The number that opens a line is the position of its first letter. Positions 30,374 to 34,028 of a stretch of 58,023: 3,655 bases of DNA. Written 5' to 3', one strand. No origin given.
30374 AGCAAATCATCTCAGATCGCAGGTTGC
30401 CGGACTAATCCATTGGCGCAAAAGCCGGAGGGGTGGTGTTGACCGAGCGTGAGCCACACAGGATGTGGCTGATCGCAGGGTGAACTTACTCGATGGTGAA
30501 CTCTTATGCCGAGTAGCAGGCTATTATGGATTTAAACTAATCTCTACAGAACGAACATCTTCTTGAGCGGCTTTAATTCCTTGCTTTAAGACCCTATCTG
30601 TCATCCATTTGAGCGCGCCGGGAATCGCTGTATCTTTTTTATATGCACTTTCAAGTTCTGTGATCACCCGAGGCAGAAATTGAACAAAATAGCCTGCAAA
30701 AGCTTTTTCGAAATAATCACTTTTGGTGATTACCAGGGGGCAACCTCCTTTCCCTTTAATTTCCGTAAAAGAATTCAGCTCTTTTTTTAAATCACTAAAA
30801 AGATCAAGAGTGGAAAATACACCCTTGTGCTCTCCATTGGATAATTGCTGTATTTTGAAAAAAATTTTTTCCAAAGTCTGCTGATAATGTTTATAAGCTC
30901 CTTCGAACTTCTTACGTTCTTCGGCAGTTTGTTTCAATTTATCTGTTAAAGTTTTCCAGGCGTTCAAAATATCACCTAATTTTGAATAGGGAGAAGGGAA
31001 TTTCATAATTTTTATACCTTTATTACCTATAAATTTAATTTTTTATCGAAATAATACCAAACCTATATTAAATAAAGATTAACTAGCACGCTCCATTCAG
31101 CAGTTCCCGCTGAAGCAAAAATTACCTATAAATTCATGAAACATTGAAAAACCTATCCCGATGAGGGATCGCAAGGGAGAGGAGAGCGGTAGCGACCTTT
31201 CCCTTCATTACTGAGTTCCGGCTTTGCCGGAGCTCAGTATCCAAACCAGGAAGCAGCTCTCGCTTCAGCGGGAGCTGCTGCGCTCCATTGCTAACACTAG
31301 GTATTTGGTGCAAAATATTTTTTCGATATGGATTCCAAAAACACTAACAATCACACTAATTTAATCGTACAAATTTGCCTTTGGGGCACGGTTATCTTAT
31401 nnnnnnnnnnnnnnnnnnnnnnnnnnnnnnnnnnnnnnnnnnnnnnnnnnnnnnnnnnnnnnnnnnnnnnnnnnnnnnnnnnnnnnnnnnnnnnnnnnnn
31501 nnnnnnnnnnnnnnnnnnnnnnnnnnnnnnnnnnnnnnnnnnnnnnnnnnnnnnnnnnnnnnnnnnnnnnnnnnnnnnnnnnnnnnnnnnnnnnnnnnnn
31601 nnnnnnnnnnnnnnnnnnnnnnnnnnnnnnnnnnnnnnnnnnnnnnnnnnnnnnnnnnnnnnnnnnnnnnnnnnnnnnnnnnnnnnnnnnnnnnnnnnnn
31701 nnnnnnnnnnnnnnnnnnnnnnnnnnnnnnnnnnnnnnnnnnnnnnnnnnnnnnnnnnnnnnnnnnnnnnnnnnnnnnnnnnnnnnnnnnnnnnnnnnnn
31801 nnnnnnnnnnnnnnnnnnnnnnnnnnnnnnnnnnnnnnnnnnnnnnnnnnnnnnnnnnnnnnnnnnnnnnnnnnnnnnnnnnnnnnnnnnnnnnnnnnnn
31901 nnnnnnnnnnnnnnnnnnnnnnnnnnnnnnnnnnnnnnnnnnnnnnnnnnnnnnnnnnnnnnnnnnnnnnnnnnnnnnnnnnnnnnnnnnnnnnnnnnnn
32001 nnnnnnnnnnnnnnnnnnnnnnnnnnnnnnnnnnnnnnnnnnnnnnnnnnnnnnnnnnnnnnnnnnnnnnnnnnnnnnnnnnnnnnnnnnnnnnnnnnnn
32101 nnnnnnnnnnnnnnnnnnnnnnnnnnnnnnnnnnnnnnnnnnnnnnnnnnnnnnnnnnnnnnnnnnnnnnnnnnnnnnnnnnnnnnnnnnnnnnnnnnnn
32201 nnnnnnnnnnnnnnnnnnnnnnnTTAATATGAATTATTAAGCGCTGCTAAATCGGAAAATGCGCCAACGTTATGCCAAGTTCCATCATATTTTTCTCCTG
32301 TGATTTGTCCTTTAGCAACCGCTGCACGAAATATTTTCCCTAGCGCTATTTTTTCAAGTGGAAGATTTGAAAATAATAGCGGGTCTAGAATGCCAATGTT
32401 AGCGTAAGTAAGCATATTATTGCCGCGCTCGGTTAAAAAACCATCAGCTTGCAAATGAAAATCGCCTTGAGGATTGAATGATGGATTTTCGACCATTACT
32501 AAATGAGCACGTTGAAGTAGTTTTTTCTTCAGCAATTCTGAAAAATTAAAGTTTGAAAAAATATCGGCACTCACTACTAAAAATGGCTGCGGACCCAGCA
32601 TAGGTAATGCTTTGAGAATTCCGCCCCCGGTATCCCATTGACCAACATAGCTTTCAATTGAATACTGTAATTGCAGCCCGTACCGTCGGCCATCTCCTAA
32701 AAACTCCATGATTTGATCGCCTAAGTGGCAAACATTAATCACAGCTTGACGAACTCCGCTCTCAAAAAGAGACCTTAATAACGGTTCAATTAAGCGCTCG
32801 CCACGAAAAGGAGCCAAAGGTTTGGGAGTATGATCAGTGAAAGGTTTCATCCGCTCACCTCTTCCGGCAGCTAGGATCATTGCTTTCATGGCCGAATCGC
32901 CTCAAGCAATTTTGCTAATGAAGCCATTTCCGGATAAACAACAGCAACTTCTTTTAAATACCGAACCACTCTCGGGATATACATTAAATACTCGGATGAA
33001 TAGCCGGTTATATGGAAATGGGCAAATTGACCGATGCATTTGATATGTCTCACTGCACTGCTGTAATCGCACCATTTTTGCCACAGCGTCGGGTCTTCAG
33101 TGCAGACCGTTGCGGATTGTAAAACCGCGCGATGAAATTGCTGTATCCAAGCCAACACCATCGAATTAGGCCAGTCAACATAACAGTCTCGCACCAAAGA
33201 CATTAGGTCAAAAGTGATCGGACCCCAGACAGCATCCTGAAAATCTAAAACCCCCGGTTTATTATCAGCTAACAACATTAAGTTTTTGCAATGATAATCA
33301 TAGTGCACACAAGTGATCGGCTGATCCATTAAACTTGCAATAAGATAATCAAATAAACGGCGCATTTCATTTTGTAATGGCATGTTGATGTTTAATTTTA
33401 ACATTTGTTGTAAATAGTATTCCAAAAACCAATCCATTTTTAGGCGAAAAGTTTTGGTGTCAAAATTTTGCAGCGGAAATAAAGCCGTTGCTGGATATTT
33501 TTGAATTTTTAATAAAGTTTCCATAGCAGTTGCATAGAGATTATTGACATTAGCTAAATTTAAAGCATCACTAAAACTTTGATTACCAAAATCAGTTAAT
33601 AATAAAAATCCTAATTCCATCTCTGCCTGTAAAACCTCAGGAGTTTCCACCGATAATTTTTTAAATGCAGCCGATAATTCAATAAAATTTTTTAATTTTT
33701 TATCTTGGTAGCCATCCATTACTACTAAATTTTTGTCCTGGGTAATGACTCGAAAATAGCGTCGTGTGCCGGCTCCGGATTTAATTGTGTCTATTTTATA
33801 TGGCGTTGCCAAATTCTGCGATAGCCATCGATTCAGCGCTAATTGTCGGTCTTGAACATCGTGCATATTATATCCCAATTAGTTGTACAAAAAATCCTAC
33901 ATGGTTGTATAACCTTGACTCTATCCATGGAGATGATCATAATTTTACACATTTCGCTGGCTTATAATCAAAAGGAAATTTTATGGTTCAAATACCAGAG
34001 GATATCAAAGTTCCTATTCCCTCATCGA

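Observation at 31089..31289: Textbook MITE: 19-bp terminal inverted repeats and a perfect 9-bp target-site duplication, with no cognate transposase in the window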

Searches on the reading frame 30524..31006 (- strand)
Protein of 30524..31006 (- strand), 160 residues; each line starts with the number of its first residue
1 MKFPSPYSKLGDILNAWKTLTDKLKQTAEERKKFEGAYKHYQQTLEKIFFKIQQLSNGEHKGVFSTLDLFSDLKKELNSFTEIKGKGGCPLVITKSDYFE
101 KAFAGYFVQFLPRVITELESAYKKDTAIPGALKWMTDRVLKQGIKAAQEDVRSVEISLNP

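Call 17: find_encoding_contigs(protein=window:30524-31006:-, flank=3000, max_places=10)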
Protein window:30524-31006:- (160 aa): no gene with exactly this product is on record in the collection.

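Call 25: search_protein_families(library=pfam, proteins=[window:30524-31006:-])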
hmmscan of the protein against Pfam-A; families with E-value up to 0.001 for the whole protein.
window:30524-31006:- (160 aa): 0 families

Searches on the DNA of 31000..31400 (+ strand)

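Call 8: search_dna_similar(query=window:31000-31400:+, collection=plasmids, mode=distant)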
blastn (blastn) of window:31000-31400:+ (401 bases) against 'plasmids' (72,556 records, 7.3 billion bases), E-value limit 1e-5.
No match.

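Call 65: search_rna_families(source=window, start=31050, end=31330, threshold=evalue, max_evalue=10)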
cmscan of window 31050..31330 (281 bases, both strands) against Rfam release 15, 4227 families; matches with E-value up to 10: 3.
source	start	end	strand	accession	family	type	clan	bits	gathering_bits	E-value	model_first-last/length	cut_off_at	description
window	31303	31330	-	RF04355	Plastid-atpF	Intron;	-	17.4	52.5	9.5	26-53/53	5'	Plastid-atpF group II-D1 intron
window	31205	31231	-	RF02372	PyrC_leader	Cis-reg; leader;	-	15.4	50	7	12-50/50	no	PyrC leader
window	31105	31154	-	RF02166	PVT1_3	Gene; lncRNA;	-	8.1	45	7.3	45-95/95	no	Pvt1 oncogene conserved region 3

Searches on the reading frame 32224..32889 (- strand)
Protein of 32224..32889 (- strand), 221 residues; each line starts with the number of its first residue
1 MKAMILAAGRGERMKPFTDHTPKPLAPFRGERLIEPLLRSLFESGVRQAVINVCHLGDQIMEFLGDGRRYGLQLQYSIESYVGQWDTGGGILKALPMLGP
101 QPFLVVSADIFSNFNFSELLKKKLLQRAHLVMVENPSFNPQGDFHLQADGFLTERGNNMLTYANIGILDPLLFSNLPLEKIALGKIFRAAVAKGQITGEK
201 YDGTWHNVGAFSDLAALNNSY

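Call 45: search_protein_families(library=ncbifam, proteins=[window:32224-32889:-], max_evalue=1e-10)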
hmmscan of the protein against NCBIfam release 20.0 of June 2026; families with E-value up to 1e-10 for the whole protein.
window:32224-32889:- (221 aa): 7 families
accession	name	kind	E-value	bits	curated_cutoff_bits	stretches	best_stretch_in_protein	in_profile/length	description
NF045761.1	NAMPUrTaseMurU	equivalog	4.3e-74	249.2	250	1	1-219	1-225/226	N-acetylmuramate alpha-1-phosphate uridylyltransferase MurU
NF045697.1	MurNAcPUrMurU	equivalog_domain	1.7e-25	89.8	370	1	4-210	1-217/229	N-acetylmuramate alpha-1-phosphate uridylyltransferase MurU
NF052502.1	man1P_GTase_Rv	exception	2.5e-19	69.4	440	1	2-137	2-139/352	mannose-1-phosphate guanylyltransferase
TIGR03992.1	Arch_glmU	subfamily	7.2e-19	67.9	292.1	1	1-137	1-132/393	bifunctional sugar-1-phosphate nucleotidylyltransferase/acetyltransferase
NF049965.1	GlMnHpPGnyltfHddC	equivalog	2.3e-13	50.3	300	1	1-121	1-117/221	D-glycero-D-manno-heptose 1-phosphate guanosyltransferase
NF041313.1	UDPGP_AglF_Halo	equivalog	7.3e-13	48.5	400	1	1-128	1-124/234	UTP--glucose-1-phosphate uridylyltransferase AglF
TIGR01208.1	rmlA_long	equivalog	4.8e-11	42.1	320.25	0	2-111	1-109/353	glucose-1-phosphate thymidylyltransferase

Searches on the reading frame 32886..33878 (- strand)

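Call 45: search_protein_families(library=ncbifam, proteins=[window:32886-33878:-], max_evalue=1e-10)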
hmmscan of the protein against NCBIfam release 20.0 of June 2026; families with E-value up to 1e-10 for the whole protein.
window:32886-33878:- (330 aa): 2 families
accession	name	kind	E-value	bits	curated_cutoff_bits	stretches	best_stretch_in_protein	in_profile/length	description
NF045759.1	NamurgluKinAmgK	equivalog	1.2e-53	182.4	550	1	10-326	2-320/324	N-acetylmuramate/N-acetylglucosamine kinase AmgK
NF045698.1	MurGlcNAcKinAmgK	equivalog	1e-22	80.9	500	1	62-327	81-352/360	N-acetylmuramate/N-acetylglucosamine kinase AmgK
